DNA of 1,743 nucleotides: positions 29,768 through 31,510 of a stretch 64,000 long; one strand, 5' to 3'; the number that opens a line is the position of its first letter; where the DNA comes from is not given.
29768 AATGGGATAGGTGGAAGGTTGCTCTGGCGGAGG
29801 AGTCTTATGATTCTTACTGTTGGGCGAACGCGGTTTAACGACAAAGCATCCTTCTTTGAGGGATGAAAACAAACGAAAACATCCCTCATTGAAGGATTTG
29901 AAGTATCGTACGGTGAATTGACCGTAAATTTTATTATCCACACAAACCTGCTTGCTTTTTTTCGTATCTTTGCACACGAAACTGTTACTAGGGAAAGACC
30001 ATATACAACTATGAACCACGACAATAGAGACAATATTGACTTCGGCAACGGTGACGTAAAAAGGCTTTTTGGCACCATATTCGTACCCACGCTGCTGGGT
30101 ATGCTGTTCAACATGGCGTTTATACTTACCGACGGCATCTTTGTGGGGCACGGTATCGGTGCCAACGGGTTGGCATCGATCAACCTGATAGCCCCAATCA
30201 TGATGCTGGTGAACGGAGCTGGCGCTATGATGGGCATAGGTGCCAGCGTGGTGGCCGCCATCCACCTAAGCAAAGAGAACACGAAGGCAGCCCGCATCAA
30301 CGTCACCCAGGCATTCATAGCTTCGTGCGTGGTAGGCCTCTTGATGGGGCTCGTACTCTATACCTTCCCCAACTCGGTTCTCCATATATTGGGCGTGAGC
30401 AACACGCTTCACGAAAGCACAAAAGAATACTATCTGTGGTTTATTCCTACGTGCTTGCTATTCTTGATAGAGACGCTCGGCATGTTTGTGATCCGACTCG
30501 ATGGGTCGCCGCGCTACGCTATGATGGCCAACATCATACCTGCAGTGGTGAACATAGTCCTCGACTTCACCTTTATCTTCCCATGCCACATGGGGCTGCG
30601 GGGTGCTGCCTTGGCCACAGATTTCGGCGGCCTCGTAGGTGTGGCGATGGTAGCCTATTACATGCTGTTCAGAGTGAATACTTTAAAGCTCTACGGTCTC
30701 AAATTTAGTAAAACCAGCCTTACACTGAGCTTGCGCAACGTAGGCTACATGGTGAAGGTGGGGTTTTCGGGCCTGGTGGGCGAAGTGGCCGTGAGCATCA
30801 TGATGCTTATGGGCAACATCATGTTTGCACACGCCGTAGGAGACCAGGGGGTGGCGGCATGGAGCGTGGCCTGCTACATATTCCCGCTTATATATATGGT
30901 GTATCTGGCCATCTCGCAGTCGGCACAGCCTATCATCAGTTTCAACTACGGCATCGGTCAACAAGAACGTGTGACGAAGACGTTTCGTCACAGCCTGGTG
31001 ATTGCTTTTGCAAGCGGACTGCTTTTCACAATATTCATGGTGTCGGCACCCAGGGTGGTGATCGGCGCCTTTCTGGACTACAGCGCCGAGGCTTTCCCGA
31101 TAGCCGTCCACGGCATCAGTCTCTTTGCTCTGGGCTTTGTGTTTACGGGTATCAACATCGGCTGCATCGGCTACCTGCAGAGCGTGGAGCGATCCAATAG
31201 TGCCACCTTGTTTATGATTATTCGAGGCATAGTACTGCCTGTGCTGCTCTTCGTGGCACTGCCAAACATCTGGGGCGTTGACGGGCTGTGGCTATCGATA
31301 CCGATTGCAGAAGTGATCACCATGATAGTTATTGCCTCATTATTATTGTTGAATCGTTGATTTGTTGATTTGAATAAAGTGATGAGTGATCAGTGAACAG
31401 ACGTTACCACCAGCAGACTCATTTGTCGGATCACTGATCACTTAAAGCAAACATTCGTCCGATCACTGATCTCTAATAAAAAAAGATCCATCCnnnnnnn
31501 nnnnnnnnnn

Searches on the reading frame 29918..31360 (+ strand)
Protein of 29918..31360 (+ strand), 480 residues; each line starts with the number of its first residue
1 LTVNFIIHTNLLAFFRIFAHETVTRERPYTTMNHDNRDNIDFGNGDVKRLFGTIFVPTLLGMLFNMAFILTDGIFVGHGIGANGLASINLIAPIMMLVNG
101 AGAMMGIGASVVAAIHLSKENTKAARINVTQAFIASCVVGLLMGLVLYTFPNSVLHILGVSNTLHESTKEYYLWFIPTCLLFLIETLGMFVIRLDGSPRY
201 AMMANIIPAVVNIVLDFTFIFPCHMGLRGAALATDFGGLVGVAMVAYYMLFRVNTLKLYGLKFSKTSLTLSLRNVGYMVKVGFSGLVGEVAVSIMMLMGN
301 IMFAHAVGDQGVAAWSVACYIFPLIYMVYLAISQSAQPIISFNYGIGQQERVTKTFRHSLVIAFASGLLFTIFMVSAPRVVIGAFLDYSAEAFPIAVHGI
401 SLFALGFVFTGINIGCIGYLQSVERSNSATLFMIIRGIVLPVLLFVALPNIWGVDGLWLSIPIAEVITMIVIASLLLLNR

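Call 7: search_protein_families(library=pfam, proteins=[window:29918-31360:+], max_evalue=0.01)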
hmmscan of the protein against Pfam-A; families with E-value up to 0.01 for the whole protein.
window:29918-31360:+ (480 aa): 2 families
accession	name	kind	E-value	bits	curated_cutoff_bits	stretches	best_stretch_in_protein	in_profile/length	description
PF01554.23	MatE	-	1.4e-29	103.3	24.9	2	57-217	1-160/161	MatE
PF01943.22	Polysacc_synt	-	0.0004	20.3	28.2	1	105-341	54-271/274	Polysaccharide biosynthesis protein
